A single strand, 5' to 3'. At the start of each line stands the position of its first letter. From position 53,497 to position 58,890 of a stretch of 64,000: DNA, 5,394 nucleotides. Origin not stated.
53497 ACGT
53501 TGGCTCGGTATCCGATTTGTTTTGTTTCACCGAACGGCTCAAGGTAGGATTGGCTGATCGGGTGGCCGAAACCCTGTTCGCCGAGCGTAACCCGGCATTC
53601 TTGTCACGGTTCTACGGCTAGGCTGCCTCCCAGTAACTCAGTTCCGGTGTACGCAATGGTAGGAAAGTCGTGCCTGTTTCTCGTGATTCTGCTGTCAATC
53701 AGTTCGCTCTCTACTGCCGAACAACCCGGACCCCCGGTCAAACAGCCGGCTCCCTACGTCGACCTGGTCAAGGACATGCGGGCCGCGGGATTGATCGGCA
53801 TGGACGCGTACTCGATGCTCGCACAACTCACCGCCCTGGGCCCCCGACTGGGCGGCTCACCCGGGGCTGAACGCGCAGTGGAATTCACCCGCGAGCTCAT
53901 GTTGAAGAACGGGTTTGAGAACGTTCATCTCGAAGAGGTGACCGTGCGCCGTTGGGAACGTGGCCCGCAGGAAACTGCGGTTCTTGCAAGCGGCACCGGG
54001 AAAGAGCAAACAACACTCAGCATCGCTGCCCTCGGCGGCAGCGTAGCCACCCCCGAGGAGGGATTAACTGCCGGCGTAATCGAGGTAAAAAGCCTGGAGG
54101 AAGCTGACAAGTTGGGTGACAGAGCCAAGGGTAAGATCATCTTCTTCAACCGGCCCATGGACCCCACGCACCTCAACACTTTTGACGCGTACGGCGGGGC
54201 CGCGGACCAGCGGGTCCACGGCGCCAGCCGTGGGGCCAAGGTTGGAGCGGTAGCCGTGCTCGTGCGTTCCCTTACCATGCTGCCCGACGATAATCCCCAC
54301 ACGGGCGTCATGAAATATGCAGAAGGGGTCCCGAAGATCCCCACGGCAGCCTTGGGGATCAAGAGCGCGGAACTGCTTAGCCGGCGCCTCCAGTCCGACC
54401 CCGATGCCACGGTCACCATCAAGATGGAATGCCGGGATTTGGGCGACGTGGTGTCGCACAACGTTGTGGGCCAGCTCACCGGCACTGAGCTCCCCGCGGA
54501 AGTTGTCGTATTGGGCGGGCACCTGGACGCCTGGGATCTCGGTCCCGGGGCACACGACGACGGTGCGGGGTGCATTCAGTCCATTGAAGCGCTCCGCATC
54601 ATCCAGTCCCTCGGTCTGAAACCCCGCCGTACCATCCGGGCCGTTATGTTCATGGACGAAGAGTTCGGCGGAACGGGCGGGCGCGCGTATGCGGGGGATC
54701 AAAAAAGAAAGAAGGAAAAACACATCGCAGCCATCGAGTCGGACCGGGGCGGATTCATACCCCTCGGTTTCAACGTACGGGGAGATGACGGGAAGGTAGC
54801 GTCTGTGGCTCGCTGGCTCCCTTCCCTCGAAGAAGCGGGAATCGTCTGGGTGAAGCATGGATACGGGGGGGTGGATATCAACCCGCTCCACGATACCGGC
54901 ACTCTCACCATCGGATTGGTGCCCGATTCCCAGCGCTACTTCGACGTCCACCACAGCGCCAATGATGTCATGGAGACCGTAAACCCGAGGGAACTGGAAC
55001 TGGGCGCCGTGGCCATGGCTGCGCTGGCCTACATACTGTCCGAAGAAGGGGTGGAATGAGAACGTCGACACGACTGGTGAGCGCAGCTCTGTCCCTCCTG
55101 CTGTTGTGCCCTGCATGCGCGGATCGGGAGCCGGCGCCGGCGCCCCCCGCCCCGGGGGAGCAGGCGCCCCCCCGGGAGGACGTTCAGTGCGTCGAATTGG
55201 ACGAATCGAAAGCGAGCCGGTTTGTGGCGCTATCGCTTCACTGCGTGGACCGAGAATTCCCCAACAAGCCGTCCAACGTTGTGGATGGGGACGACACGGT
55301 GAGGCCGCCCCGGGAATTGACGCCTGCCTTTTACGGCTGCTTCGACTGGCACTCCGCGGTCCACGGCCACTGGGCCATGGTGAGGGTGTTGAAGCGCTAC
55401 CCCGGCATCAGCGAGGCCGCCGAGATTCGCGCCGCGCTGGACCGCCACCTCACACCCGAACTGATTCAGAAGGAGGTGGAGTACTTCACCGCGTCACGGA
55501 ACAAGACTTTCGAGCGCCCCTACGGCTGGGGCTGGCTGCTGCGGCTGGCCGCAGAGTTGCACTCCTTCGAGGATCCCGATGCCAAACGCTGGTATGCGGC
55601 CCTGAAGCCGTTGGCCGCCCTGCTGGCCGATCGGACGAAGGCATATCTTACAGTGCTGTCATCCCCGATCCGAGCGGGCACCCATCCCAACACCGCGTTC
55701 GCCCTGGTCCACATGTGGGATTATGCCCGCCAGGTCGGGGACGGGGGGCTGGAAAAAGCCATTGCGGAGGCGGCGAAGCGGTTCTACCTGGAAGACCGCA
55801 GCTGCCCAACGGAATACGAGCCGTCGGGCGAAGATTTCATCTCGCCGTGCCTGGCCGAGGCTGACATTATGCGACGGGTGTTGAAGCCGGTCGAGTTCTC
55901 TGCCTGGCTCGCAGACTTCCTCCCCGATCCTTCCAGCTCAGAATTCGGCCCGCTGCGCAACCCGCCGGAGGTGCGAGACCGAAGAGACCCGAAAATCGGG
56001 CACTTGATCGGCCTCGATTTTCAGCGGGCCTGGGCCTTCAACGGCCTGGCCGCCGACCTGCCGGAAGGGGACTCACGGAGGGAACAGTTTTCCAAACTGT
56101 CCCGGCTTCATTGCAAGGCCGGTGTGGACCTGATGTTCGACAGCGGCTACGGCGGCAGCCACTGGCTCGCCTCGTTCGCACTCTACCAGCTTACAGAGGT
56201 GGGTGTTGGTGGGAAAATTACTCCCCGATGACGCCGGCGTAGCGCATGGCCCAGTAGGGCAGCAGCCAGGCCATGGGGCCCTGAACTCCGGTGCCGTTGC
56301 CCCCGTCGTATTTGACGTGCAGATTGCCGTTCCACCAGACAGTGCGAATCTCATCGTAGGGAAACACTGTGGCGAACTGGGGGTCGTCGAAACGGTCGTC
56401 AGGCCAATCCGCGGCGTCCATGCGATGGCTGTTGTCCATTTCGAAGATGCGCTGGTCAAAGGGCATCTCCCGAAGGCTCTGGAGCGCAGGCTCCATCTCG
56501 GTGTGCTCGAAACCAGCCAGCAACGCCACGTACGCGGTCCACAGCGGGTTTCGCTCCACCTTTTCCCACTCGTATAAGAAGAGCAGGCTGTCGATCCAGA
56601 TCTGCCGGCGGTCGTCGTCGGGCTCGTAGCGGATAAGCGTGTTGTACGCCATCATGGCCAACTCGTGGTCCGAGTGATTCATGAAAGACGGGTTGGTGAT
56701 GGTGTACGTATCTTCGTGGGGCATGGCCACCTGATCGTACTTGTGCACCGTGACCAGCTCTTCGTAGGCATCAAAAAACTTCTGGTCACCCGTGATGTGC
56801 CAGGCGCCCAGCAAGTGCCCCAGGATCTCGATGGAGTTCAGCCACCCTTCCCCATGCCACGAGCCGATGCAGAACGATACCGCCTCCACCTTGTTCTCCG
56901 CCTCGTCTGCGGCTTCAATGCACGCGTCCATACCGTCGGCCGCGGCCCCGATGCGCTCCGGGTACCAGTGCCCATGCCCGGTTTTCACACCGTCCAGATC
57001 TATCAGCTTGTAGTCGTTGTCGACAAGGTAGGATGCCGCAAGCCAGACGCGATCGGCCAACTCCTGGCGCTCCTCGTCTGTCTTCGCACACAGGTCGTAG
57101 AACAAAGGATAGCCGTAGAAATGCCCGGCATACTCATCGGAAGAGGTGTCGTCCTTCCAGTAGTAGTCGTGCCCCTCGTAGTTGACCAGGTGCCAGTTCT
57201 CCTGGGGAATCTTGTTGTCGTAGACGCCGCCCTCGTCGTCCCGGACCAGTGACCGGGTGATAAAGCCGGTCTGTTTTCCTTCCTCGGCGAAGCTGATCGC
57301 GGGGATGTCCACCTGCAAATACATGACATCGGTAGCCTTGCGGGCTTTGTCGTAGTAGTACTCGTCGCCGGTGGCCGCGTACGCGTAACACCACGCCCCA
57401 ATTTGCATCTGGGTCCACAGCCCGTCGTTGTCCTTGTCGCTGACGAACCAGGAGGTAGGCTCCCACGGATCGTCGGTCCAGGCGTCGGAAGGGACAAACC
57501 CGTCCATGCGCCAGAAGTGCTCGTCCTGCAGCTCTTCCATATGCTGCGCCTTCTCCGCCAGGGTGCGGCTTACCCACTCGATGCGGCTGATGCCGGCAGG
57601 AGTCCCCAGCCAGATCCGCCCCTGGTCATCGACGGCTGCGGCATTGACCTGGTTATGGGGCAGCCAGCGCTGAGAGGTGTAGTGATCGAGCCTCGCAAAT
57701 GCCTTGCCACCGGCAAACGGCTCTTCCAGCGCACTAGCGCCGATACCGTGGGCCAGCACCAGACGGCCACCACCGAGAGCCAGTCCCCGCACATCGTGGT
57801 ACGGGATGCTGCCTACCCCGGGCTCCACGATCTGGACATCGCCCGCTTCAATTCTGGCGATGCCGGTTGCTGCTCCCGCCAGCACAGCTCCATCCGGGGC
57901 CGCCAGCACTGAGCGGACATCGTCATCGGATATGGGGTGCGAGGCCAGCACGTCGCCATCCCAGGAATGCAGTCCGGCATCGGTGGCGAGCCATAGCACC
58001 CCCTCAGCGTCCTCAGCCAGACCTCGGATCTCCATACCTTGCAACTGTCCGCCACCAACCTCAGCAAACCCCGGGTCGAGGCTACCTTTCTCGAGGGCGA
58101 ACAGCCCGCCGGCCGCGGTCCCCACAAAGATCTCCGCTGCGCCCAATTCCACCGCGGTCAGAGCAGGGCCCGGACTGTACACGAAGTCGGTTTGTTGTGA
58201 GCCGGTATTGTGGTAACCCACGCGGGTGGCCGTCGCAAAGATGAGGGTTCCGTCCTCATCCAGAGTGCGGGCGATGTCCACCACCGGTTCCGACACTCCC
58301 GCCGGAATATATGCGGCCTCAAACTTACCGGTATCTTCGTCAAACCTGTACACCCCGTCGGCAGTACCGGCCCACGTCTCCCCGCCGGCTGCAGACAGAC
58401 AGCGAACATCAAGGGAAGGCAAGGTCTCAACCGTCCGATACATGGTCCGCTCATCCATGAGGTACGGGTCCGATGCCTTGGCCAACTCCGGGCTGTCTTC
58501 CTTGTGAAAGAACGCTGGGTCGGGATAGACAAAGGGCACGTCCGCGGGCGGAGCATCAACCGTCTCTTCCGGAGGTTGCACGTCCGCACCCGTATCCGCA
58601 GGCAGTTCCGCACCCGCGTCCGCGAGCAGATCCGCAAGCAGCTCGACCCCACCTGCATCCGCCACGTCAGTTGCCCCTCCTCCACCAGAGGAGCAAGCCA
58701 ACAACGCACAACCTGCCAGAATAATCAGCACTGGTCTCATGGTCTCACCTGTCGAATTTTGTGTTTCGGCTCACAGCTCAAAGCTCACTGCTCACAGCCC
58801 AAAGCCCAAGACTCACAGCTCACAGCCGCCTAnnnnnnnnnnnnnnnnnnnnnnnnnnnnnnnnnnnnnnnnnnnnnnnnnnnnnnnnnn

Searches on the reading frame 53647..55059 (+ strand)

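Call 54: search_protein_families(library=pfam, proteins=[window:53647-55059:+], max_evalue=0.001)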
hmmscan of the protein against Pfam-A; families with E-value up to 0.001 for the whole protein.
window:53647-55059:+ (470 aa): 2 families
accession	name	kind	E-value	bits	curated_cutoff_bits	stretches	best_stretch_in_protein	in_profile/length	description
PF04389.22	Peptidase_M28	-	1.6e-19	70.8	21.3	1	272-452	1-184/193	Peptidase family M28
PF01546.33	Peptidase_M20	-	1.1e-06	29.1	24.6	1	299-356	30-86/206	Peptidase family M20/M25/M40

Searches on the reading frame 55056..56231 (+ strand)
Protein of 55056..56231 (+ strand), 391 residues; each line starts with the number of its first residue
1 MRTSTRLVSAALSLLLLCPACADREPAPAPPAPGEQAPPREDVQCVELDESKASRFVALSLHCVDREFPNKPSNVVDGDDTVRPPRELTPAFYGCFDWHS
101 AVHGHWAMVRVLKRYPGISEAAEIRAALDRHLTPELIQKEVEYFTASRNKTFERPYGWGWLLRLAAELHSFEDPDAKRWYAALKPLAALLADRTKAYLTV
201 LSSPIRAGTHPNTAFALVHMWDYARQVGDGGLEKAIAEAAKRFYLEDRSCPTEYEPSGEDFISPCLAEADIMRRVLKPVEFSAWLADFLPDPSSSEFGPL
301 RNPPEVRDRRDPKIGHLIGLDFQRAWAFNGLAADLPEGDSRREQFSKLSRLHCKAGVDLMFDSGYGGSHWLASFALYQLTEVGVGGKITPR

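Call 54: search_protein_families(library=pfam, proteins=[window:55056-56231:+], max_evalue=0.001)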
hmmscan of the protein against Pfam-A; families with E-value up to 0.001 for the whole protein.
window:55056-56231:+ (391 aa): 1 family
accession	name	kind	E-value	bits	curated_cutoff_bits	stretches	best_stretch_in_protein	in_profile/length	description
PF11199.13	DUF2891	-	2.1e-130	435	25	1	55-377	2-324/325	Protein of unknown function (DUF2891)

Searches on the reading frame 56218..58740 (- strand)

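Call 54: search_protein_families(library=pfam, proteins=[window:56218-58740:-], max_evalue=0.001)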
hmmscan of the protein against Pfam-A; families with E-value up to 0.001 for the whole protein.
window:56218-58740:- (840 aa): 1 family
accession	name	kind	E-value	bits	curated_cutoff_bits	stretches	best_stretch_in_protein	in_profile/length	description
PF07494.17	Reg_prop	-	5.4e-10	38.7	20.4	0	360-380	2-22/24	Two component regulator propeller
